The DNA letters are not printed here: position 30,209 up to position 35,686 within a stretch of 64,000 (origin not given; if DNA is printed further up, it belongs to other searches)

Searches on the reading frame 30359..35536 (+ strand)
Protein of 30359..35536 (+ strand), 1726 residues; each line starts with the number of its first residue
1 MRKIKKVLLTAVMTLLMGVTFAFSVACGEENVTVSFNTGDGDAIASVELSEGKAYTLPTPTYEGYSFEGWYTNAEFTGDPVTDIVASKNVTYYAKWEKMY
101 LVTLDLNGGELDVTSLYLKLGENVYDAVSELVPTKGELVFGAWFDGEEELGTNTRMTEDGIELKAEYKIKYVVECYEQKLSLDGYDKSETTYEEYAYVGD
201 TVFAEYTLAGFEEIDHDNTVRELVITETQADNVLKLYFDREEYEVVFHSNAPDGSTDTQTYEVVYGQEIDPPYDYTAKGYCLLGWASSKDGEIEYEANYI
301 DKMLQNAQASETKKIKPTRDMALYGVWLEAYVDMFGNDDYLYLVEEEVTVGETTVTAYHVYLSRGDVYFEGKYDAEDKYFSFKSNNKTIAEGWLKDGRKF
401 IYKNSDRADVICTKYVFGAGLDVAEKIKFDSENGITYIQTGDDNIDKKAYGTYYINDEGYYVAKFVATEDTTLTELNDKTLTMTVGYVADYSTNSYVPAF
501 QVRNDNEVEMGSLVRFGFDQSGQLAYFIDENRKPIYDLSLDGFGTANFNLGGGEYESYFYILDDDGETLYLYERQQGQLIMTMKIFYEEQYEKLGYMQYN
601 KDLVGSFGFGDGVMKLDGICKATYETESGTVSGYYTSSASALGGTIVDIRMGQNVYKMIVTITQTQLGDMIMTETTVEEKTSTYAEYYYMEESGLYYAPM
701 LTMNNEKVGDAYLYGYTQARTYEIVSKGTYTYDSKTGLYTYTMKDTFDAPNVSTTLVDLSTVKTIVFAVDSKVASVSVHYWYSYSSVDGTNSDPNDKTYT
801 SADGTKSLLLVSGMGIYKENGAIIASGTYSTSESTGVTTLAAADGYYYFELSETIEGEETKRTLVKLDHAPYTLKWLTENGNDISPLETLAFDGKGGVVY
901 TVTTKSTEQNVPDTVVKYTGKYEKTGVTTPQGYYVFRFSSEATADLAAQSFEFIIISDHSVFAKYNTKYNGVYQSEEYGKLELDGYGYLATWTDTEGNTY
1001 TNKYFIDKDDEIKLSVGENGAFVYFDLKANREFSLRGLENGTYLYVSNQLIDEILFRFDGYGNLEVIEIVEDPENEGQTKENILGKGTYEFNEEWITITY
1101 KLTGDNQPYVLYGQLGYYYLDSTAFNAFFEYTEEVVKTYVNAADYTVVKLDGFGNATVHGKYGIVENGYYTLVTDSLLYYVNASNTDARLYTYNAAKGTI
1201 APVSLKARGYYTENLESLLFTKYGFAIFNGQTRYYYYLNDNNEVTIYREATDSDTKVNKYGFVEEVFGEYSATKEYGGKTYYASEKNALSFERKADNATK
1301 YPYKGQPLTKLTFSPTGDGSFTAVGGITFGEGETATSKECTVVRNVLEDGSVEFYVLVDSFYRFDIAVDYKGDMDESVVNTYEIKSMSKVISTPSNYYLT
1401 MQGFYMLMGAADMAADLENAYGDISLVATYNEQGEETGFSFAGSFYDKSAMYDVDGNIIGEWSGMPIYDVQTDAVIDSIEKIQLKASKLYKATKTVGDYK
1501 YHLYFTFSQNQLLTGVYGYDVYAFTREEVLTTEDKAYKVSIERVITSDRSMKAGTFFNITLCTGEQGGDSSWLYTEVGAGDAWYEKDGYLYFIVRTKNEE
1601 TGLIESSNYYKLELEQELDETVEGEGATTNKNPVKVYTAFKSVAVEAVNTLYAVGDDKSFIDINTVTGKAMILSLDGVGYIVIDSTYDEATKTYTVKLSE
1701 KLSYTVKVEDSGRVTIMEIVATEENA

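Call 7: search_protein_families(library=pfam, proteins=[window:30359-35536:+], max_evalue=0.001)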
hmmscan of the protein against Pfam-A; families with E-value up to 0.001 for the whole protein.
window:30359-35536:+ (1726 aa): 1 family
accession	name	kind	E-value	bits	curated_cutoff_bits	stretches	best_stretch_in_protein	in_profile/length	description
PF09479.16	Flg_new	-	1.3e-17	64.1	27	2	33-95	2-65/65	Listeria-Bacteroides repeat domain (List_Bact_rpt)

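Call 27: search_protein_families(library=pfam, proteins=[window:30359-35536:+], max_evalue=1)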
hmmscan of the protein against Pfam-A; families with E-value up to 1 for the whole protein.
window:30359-35536:+ (1726 aa): 2 families
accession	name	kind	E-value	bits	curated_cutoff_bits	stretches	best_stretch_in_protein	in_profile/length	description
PF09479.16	Flg_new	-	1.3e-17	64.1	27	2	33-95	2-65/65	Listeria-Bacteroides repeat domain (List_Bact_rpt)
PF23791.1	DUF7173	-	0.15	12.5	27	1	139-177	43-79/145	Family of unknown function (DUF7173)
